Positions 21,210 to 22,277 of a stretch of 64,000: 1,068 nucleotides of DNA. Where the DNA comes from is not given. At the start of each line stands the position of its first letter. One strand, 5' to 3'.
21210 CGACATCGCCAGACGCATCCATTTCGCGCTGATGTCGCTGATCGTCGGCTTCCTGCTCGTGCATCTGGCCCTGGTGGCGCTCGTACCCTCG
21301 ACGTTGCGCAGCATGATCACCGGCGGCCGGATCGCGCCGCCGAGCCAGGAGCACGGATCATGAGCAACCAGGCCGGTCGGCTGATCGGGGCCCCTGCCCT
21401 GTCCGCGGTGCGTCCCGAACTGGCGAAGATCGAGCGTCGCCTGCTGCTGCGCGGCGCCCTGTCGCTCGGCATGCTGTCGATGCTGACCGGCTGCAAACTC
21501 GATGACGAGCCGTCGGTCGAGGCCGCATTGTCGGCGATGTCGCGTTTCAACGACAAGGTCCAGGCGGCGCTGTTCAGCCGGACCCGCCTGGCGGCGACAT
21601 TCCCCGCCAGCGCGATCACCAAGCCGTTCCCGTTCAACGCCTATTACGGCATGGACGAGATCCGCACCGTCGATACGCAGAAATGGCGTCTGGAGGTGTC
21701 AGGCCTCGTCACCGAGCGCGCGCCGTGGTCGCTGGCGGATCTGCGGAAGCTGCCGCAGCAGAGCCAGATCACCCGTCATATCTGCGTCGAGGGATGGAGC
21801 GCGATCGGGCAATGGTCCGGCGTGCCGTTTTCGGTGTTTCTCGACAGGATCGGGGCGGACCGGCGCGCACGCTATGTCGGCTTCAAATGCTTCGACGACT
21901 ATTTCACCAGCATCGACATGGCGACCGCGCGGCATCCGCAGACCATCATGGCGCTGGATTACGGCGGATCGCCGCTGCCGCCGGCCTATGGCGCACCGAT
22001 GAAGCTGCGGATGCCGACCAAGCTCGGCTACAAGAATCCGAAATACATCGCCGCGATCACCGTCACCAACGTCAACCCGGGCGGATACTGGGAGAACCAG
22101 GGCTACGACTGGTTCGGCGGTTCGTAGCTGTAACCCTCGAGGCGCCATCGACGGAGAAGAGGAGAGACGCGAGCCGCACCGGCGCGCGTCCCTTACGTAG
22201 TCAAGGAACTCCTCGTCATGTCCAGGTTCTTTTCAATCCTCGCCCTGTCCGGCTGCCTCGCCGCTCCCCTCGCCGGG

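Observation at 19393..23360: Three sigma-F-type promoter motifs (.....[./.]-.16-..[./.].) mark a compact local regulon beside sigF-nrsF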

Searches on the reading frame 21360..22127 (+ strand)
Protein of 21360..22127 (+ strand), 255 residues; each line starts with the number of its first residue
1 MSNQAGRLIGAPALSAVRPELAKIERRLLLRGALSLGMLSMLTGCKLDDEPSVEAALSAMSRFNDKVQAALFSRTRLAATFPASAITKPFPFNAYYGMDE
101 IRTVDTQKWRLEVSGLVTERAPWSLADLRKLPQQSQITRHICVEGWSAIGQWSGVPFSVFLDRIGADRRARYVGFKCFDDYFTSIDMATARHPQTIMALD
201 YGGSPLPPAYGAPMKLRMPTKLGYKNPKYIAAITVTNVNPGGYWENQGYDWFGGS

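Call 4: search_protein_families(library=pfam, proteins=[window:21360-22127:+], max_evalue=0.01)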
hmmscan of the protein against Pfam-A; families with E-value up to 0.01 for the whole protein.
window:21360-22127:+ (255 aa): 1 family
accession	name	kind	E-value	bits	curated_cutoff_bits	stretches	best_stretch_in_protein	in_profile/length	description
PF00174.25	Oxidored_molyb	-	2.1e-30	106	24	1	102-244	5-169/169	Oxidoreductase molybdopterin binding domain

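Call 16: find_homologous_proteins(query=window:21360-22127:+, max_evalue=1e-10)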
Query window:21360-22127:+ (255 aa): 8000 proteins with E <= 1e-10 among 8000 candidates; the best 120 are listed.
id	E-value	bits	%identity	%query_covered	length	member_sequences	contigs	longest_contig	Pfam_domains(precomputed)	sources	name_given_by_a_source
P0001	2.0e-164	563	96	100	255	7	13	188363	PF00174.26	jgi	jgi:DMSO/TMAO reductase YedYZ molybdopterin-dependent catalytic subunit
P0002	2.9e-140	484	85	96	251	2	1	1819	PF00174.26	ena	-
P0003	5.9e-138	477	84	96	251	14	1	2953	PF00174.26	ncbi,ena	-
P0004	1.5e-136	472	83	96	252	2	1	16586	PF00174.26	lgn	-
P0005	9.7e-136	469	83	96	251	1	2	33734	PF00174.26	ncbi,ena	-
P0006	8.0e-135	466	82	96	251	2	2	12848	PF00174.26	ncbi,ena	-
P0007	3.3e-133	461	84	93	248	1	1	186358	PF00174.26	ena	-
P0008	3.3e-131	455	80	96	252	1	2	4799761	PF00174.26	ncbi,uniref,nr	ncbi:molybdopterin-dependent oxidoreductase [Lichenicola cladoniae]|uniref:Molybdopterin-dependent o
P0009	3.3e-131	455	80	96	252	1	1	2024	PF00174.26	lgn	-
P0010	2.8e-130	452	79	97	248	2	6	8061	PF00174.26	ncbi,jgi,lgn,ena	jgi:DMSO/TMAO reductase YedYZ molybdopterin-dependent catalytic subunit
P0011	1.5e-128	446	78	96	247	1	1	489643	PF00174.26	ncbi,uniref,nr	ncbi:molybdopterin-dependent oxidoreductase [Rhizosaccharibacter radicis]|uniref:Molybdopterin-depen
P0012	3.0e-127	442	76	96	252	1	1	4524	PF00174.26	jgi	jgi:DMSO/TMAO reductase YedYZ molybdopterin-dependent catalytic subunit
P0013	4.6e-127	441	79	93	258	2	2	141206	PF00174.26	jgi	-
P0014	1.0e-125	437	77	96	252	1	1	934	PF00174.26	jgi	jgi:DMSO/TMAO reductase YedYZ molybdopterin-dependent catalytic subunit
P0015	4.5e-125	435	75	95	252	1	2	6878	PF00174.26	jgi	jgi:DMSO/TMAO reductase YedYZ molybdopterin-dependent catalytic subunit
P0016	5.2e-125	434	76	96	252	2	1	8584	PF00174.26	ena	-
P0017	7.4e-125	434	74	97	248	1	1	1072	PF00174.26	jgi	jgi:DMSO/TMAO reductase YedYZ molybdopterin-dependent catalytic subunit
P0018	7.9e-125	434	75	95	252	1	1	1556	PF00174.26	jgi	jgi:DMSO/TMAO reductase YedYZ molybdopterin-dependent catalytic subunit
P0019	1.3e-123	430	77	94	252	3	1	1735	PF00174.26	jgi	jgi:DMSO/TMAO reductase YedYZ molybdopterin-dependent catalytic subunit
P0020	1.3e-123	430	75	96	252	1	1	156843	PF00174.26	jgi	jgi:DMSO/TMAO reductase YedYZ molybdopterin-dependent catalytic subunit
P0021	1.9e-123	429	74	95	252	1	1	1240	PF00174.26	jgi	jgi:DMSO/TMAO reductase YedYZ molybdopterin-dependent catalytic subunit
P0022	4.6e-123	428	76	95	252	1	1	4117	PF00174.26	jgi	jgi:DMSO/TMAO reductase YedYZ molybdopterin-dependent catalytic subunit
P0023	8.5e-123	427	74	95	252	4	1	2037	PF00174.26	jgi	jgi:DMSO/TMAO reductase YedYZ molybdopterin-dependent catalytic subunit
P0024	7.7e-122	424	77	85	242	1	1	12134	PF00174.26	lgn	-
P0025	1.1e-121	423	73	96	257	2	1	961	PF00174.26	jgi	-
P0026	2.1e-121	423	73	96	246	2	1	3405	PF00174.26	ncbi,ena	-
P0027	2.9e-121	422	76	96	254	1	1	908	PF00174.26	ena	-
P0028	3.3e-121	422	76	83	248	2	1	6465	PF00174.26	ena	-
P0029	1.2e-120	420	73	96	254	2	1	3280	PF00174.26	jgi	jgi:DMSO/TMAO reductase YedYZ molybdopterin-dependent catalytic subunit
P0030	1.4e-120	420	72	95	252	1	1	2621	PF00174.26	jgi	-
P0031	1.6e-120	420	75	85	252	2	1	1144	PF00174.26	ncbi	-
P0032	3.6e-120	418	75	95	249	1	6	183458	PF00174.26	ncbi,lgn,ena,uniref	ncbi:molybdopterin-dependent oxidoreductase [Gluconobacter sp. OJA]|uniref:molybdopterin-dependent o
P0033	5.1e-120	418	74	94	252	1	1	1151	PF00174.26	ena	-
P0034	5.1e-120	418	74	85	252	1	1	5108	PF00174.26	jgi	jgi:DMSO/TMAO reductase YedYZ molybdopterin-dependent catalytic subunit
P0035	9.7e-120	417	75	95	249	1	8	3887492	PF00174.26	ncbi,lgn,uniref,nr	ncbi:oxidoreductase molybdopterin binding [Gluconacetobacter diazotrophicus PA1 5]|uniref:Molybdopte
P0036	1.0e-119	417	73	96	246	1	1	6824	PF00174.26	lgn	-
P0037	1.3e-119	417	74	95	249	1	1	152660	PF00174.26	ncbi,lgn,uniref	ncbi:molybdopterin-dependent oxidoreductase [Gluconobacter sp. OJB]|uniref:molybdopterin-dependent o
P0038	1.3e-119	417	73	95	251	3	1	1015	PF00174.26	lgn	-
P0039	1.3e-119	417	75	93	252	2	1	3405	PF00174.26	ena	-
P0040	1.4e-119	417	72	96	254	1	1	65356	PF00174.26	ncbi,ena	-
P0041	2.0e-119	416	73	96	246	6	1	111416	PF00174.26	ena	-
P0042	2.4e-119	416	74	95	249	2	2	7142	PF00174.26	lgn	-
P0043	3.1e-119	415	73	96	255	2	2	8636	PF00174.26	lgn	-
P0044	3.2e-119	415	72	97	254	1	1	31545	PF00174.26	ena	-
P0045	3.7e-119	415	72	96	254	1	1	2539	PF00174.26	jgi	jgi:DMSO/TMAO reductase YedYZ molybdopterin-dependent catalytic subunit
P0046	8.0e-119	414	74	85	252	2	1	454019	PF00174.26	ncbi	-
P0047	1.1e-118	414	72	95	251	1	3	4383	PF00174.26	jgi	jgi:DMSO/TMAO reductase YedYZ molybdopterin-dependent catalytic subunit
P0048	1.2e-118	413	73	96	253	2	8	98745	PF00174.26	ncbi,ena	-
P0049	1.2e-118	413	74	95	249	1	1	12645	PF00174.26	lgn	-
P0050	1.4e-118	413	73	95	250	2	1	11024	PF00174.26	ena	-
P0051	2.7e-118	412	73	85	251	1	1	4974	PF00174.26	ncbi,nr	ncbi:MAG: molybdopterin-dependent oxidoreductase [Acetobacteraceae bacterium]|nr:molybdopterin-depen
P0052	3.3e-118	412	74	95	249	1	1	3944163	PF00174.26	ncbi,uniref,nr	ncbi:molybdopterin-dependent oxidoreductase [Gluconacetobacter diazotrophicus]|uniref:Putative oxido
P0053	3.9e-118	412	73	85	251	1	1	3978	PF00174.26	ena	-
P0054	5.2e-118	411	73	96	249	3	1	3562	PF00174.26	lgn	-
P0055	5.6e-118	411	73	85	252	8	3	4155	PF00174.26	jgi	jgi:DMSO/TMAO reductase YedYZ molybdopterin-dependent catalytic subunit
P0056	8.4e-118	411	74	95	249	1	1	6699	PF00174.26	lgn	-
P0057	8.9e-118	411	73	85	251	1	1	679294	PF00174.26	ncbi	-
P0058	1.2e-117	410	73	94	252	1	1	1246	PF00174.26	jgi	jgi:DMSO/TMAO reductase YedYZ molybdopterin-dependent catalytic subunit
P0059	1.3e-117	410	72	85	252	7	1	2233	PF00174.26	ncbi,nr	ncbi:MAG: molybdopterin-dependent oxidoreductase [Acetobacteraceae bacterium]|nr:molybdopterin-depen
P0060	2.0e-117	409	73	96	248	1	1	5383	PF00174.26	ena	-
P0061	3.0e-117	409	71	95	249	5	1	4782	PF00174.26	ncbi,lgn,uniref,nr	ncbi:molybdopterin-dependent oxidoreductase [Nguyenibacter vanlangensis]|uniref:Molybdopterin-depend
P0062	4.1e-117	408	72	96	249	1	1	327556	PF00174.26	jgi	-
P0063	5.9e-117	408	73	96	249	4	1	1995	PF00174.26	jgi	-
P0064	8.1e-117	407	73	85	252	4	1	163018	PF00174.26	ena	-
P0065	8.2e-117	407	70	96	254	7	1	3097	PF00174.26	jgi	jgi:DMSO/TMAO reductase YedYZ molybdopterin-dependent catalytic subunit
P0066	1.0e-116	407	73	95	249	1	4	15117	PF00174.26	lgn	-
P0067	1.4e-115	403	73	95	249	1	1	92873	PF00174.26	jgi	jgi:DMSO/TMAO reductase YedYZ molybdopterin-dependent catalytic subunit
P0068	1.8e-115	403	72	96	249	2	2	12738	PF00174.26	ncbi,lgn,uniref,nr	ncbi:molybdopterin-dependent oxidoreductase [Rhodopila globiformis]|uniref:Molybdopterin-binding pro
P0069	1.9e-115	403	69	96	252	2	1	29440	PF00174.26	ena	-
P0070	2.3e-115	403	71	96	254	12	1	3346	PF00174.26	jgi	jgi:DMSO/TMAO reductase YedYZ molybdopterin-dependent catalytic subunit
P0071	3.3e-115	402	70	95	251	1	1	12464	PF00174.26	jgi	jgi:DMSO/TMAO reductase YedYZ molybdopterin-dependent catalytic subunit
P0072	4.6e-115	402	72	95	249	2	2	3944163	PF00174.26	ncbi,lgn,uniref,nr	ncbi:molybdopterin-dependent oxidoreductase [Gluconacetobacter diazotrophicus]|uniref:Molybdopterin-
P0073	6.3e-115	401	70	96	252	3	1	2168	PF00174.26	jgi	jgi:DMSO/TMAO reductase YedYZ molybdopterin-dependent catalytic subunit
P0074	1.7e-114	400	71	95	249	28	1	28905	PF00174.26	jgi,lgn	-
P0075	2.2e-114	400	69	98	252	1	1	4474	PF00174.26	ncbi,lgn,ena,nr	ncbi:MAG: molybdopterin-dependent oxidoreductase [Acetobacteraceae bacterium]|nr:molybdopterin-depen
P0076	2.5e-114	399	70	96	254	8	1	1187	PF00174.26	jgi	jgi:DMSO/TMAO reductase YedYZ molybdopterin-dependent catalytic subunit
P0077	3.0e-114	399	69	98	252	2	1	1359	PF00174.26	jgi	-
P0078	3.4e-114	399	69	96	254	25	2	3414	PF00174.26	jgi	jgi:DMSO/TMAO reductase YedYZ molybdopterin-dependent catalytic subunit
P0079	3.7e-114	399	74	91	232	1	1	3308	PF00174.26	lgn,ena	-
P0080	5.9e-114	398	68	98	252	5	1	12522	PF00174.26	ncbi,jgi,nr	ncbi:MAG: molybdopterin-dependent oxidoreductase [Acetobacteraceae bacterium]|nr:molybdopterin-depen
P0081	6.3e-114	398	69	96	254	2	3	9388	PF00174.26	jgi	jgi:DMSO/TMAO reductase YedYZ molybdopterin-dependent catalytic subunit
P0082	6.7e-114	398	72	87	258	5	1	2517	PF00174.26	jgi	jgi:DMSO/TMAO reductase YedYZ molybdopterin-dependent catalytic subunit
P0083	7.4e-114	398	68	99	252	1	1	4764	PF00174.26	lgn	-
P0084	9.5e-114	397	71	92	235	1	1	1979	PF00174.26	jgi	jgi:DMSO/TMAO reductase YedYZ molybdopterin-dependent catalytic subunit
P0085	1.1e-113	397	68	98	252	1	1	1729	PF00174.26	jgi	-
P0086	1.2e-113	397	72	86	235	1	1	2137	PF00174.26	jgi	jgi:DMSO/TMAO reductase YedYZ molybdopterin-dependent catalytic subunit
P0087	1.2e-113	397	70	95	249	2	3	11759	PF00174.26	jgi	jgi:DMSO/TMAO reductase YedYZ molybdopterin-dependent catalytic subunit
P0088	1.9e-113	396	70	96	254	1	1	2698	PF00174.26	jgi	jgi:DMSO/TMAO reductase YedYZ molybdopterin-dependent catalytic subunit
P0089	3.1e-113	396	69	93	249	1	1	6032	PF00174.26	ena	-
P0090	6.2e-113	395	69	94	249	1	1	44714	PF00174.26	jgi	-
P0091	6.6e-113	395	75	89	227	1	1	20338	PF00174.26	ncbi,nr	ncbi:molybdopterin-dependent oxidoreductase [Gluconacetobacter diazotrophicus]|nr:molybdopterin-depe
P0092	7.4e-113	394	71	88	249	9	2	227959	PF00174.26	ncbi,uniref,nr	ncbi:MAG: molybdopterin-dependent oxidoreductase [Gluconacetobacter sp.]|uniref:Molybdopterin-depend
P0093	8.5e-113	394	75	89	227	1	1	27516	PF00174.26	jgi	jgi:DMSO/TMAO reductase YedYZ molybdopterin-dependent catalytic subunit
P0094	9.9e-113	394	71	85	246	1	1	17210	PF00174.26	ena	-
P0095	1.6e-112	393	69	96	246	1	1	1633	PF00174.26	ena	-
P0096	2.1e-112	393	69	96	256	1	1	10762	PF00174.26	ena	-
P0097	9.3e-112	391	69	95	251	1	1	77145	PF00174.26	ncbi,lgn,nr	ncbi:MAG: molybdopterin-dependent oxidoreductase [Alphaproteobacteria bacterium]|nr:molybdopterin-de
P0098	1.0e-111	391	66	97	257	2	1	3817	PF00174.26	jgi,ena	-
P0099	1.3e-111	390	70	93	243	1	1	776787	PF00174.26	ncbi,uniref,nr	ncbi:molybdopterin-dependent oxidoreductase [Duganella radicis]|uniref:Molybdopterin-dependent oxido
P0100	1.5e-111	390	68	96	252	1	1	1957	PF00174.26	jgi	-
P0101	1.9e-111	390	68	96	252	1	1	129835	PF00174.26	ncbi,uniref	ncbi:molybdopterin-dependent oxidoreductase [Massilia luteola]|uniref:molybdopterin-dependent oxidor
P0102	2.1e-111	390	68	96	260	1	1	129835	PF00174.26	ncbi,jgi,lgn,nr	jgi:DMSO/TMAO reductase YedYZ molybdopterin-dependent catalytic subunit|nr:molybdopterin-dependent o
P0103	2.1e-111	390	68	96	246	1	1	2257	PF00174.26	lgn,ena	-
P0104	2.8e-111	389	67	96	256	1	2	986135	PF00174.26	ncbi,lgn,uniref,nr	ncbi:molybdopterin-dependent oxidoreductase [Janthinobacterium sp. PC23-8]|uniref:molybdopterin-depe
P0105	4.2e-111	389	67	96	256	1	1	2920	PF00174.26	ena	-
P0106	4.6e-111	389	66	100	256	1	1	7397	PF00174.26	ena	-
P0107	5.4e-111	388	70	85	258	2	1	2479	PF00174.26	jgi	jgi:DMSO/TMAO reductase YedYZ molybdopterin-dependent catalytic subunit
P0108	6.1e-111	388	66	100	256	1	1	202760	PF00174.26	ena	-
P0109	6.1e-111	388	71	90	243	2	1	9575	PF00174.26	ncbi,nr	ncbi:MAG: molybdopterin-dependent oxidoreductase [Pseudomonadota bacterium]|nr:molybdopterin-depende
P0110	6.6e-111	388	67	96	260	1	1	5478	PF00174.26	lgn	-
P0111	1.2e-110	387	65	100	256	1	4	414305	PF00174.26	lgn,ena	-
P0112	1.4e-110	387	70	90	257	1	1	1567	PF00174.26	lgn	-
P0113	1.9e-110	387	67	100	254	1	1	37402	PF00174.26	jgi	jgi:DMSO/TMAO reductase YedYZ molybdopterin-dependent catalytic subunit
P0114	2.4e-110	386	-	-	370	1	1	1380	PF00174.26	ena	-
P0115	2.4e-110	386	68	95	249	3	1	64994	PF00174.26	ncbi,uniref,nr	ncbi:molybdopterin-dependent oxidoreductase [Acetobacter sp. DsW_063]|uniref:molybdopterin-dependent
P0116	2.6e-110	386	67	96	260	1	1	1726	PF00174.26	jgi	jgi:DMSO/TMAO reductase YedYZ molybdopterin-dependent catalytic subunit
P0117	2.7e-110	386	70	92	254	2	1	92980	PF00174.26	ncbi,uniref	ncbi:molybdopterin-dependent oxidoreductase [Duganella sp.]|uniref:molybdopterin-dependent oxidoredu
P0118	2.8e-110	386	69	96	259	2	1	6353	PF00174.26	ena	-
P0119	3.0e-110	386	69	95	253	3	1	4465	PF00174.26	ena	-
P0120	3.1e-110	386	67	96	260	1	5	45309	PF00174.26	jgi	jgi:DMSO/TMAO reductase YedYZ molybdopterin-dependent catalytic subunit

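Call 18: find_related_loci(query=A1, collection=genome_contigs, flank=7000)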
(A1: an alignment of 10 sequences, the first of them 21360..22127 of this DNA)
Query A1 (255 aa) in genome_contigs; peptide patterns used: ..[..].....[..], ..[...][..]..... (x = any residue, [..] = any of these).
600 stretches matched a pattern (row limit reached: there are more); 595 encode a relative of the query (tblastn E <= 1e-3); the best 80 are kept; 80 distinct loci.
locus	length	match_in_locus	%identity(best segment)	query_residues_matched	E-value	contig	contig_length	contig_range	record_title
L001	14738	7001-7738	83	10-255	1e-138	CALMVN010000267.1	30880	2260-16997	MAG TPA_asm: uncultured Acetobacteraceae bacterium isolate SRR13685149_bin.14_CONCOCT_v1.1_MAG genome assembly, contig:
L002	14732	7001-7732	82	12-255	1e-138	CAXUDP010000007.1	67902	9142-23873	MAG TPA_asm: uncultured Acetobacteraceae bacterium isolate private_T1914_metawrap_bin.3 genome assembly, contig: private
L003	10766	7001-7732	82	12-255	7e-138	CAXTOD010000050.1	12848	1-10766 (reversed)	MAG TPA_asm: uncultured Acetobacteraceae bacterium isolate public_SRR14722221_metawrap_bin.5 genome assembly, contig: pu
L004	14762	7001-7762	70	4-255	9e-115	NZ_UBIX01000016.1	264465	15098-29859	Asaia bogorensis strain IPC-01, whole genome shotgun sequence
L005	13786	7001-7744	73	15-255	5e-114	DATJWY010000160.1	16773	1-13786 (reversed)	MAG TPA_asm: Acetobacteraceae bacterium isolate SMAG_U15112 k141_1167962, whole genome shotgun sequence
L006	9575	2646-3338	71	25-255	3e-114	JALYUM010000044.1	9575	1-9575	MAG: Pseudomonadota bacterium isolate LAG bin17 SD1463-65_k127_1535806, whole genome shotgun sequence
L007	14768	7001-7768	67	2-255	4e-110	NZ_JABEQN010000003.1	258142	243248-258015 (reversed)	Gluconacetobacter dulcium strain LMG 1728 contig00003, whole genome shotgun sequence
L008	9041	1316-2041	64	14-255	7e-110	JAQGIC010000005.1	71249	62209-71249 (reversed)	MAG: Rhodospirillales bacterium isolate RYN_449 scaffold_3004, whole genome shotgun sequence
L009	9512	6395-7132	65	10-255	1e-109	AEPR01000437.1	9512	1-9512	Oxalobacteraceae bacterium IMCC9480 ctg_970, whole genome shotgun sequence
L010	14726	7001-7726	67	14-255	5e-110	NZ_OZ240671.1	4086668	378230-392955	MAG: Lichenicola sp. isolate e0f6375e-2fc4-4589-b166-749b9318e48d chromosome 1, complete sequence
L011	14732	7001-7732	67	12-255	2e-109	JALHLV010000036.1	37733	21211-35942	MAG: Sphingomonadales bacterium isolate Bin_23_8 c_000000005078, whole genome shotgun sequence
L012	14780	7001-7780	63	1-255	3e-109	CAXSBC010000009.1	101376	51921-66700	MAG: uncultured Acetobacteraceae bacterium isolate private_X9_metawrap_bin.1 genome assembly, contig: private_X9_metawra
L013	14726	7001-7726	64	14-255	2e-108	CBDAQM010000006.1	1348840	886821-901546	MAG: Acetobacteraceae bacterium isolate f90abe36-3419-44c4-89fa-5acf7e2b84b5 genome assembly, contig: contig_6, whole ge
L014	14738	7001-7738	68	10-255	1e-108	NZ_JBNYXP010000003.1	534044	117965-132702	Janthinobacterium sp. ZB1P44 NODE_3_length_534044_cov_44.408194, whole genome shotgun sequence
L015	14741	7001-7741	65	7-255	2e-108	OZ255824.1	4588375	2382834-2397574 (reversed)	MAG: Acetobacteraceae bacterium isolate 365aa146-a9c1-4043-8e7c-8618996d1a2b genome assembly, chromosome: 1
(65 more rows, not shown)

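Call 28: search_protein_families(library=ncbifam, proteins=[window:21360-22127:+], max_evalue=0.01)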
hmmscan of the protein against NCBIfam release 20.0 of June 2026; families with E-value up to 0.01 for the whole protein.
window:21360-22127:+ (255 aa): 4 families
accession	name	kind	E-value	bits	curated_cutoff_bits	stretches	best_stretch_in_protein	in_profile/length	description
NF003767.0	PRK05363.1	equivalog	7.6e-26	91.1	207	1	17-250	16-260/320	protein-methionine-sulfoxide reductase catalytic subunit MsrP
NF052245.1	SorA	equivalog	1.1e-12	47.4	600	1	150-249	152-259/396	SorA family sulfite dehydrogenase catalytic subunit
TIGR04555.1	sulfite_DH_soxC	equivalog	9.6e-11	41.3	420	1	102-237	102-256/408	sulfite dehydrogenase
NF052247.1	SorT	equivalog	2.2e-05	23.4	570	1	190-244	197-251/387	SorT family sulfite dehydrogenase catalytic subunit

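Call 29: search_solved_structures(query=window:21360-22127:+, max_evalue=0.01)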
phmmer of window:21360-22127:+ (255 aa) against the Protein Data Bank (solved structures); distinct sequences matched with E-value up to 0.01: 12.
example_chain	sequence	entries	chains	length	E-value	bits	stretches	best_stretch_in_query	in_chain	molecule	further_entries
1xdq_A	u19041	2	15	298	4.1e-17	65.9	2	169-253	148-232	Bacterial Sulfite Oxidase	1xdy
5wa0_A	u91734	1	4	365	3.2e-05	27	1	150-241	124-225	Putative sulfite oxidase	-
5k3x_A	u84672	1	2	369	3.4e-05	26.9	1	150-241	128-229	Putative sulfite oxidase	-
4pw3_A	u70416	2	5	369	3.4e-05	26.9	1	150-241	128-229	Putative sulfite oxidase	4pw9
2ca4_A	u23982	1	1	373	8.5e-05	25.6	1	148-249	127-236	SULFITE:CYTOCHROME C OXIDOREDUCTASE SUBUNIT A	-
2ca3_A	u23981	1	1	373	8.8e-05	25.5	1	148-249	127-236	SULFITE:CYTOCHROME C OXIDOREDUCTASE SUBUNIT A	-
2blf_A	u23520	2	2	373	0.00011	25.2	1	148-249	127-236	Sulfite:cytochrome c oxidoreductase subunit A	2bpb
6y0k_AAA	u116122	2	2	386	0.00019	24.4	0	195-237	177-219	Putaitve sulfite oxidase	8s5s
2c9x_A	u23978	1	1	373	0.00021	24.3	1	148-246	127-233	SULFITE:CYTOCHROME C OXIDOREDUCTASE SUBUNIT A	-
2a9d_A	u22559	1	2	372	0.0051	19.8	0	186-252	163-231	Sulfite Oxidase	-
2a9b_A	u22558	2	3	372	0.0065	19.4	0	186-252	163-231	Sulfite Oxidase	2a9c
2a99_A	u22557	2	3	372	0.007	19.3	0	186-252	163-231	Sulfite Oxidase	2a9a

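Call 44: search_solved_structures(query=A1, max_evalue=0.001, show_alignments=1)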
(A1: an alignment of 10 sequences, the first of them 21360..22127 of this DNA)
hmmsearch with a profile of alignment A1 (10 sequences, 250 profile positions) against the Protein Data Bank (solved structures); distinct sequences matched with E-value up to 0.001: 21.
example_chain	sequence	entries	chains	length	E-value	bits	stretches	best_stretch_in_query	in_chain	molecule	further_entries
1xdq_A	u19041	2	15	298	1.6e-19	73.4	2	169-240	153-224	Bacterial Sulfite Oxidase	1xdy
2ca3_A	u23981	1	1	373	1.1e-11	47.7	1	76-244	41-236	SULFITE:CYTOCHROME C OXIDOREDUCTASE SUBUNIT A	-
2blf_A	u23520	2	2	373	2.6e-11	46.6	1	76-244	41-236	Sulfite:cytochrome c oxidoreductase subunit A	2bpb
2ca4_A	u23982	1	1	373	3.1e-11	46.3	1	76-244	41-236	SULFITE:CYTOCHROME C OXIDOREDUCTASE SUBUNIT A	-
2c9x_A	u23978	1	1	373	6.9e-11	45.1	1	76-242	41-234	SULFITE:CYTOCHROME C OXIDOREDUCTASE SUBUNIT A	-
1ogp_A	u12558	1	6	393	1.1e-10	44.5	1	86-248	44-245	SULFITE OXIDASE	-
2a9b_A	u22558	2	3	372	3.7e-06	29.7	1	145-248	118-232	Sulfite Oxidase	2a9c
2a9d_A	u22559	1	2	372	4.5e-06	29.4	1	145-248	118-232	Sulfite Oxidase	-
2a99_A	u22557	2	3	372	4.8e-06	29.3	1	145-248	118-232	Sulfite Oxidase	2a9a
1sox_A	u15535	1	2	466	9.8e-06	28.3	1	145-248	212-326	SULFITE OXIDASE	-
3hbq_A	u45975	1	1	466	1.2e-05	28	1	145-248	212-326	Sulphite oxide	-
3hbg_A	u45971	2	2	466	1.3e-05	27.9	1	145-248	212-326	Sulfite Oxidase mutant C185S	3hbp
3hc2_A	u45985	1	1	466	4.4e-05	26.1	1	145-248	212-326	sulfite oxidase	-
5wa0_A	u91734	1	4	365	5.1e-05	25.9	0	146-235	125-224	Putative sulfite oxidase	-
5k3x_A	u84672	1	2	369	5.9e-05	25.7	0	146-235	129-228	Putative sulfite oxidase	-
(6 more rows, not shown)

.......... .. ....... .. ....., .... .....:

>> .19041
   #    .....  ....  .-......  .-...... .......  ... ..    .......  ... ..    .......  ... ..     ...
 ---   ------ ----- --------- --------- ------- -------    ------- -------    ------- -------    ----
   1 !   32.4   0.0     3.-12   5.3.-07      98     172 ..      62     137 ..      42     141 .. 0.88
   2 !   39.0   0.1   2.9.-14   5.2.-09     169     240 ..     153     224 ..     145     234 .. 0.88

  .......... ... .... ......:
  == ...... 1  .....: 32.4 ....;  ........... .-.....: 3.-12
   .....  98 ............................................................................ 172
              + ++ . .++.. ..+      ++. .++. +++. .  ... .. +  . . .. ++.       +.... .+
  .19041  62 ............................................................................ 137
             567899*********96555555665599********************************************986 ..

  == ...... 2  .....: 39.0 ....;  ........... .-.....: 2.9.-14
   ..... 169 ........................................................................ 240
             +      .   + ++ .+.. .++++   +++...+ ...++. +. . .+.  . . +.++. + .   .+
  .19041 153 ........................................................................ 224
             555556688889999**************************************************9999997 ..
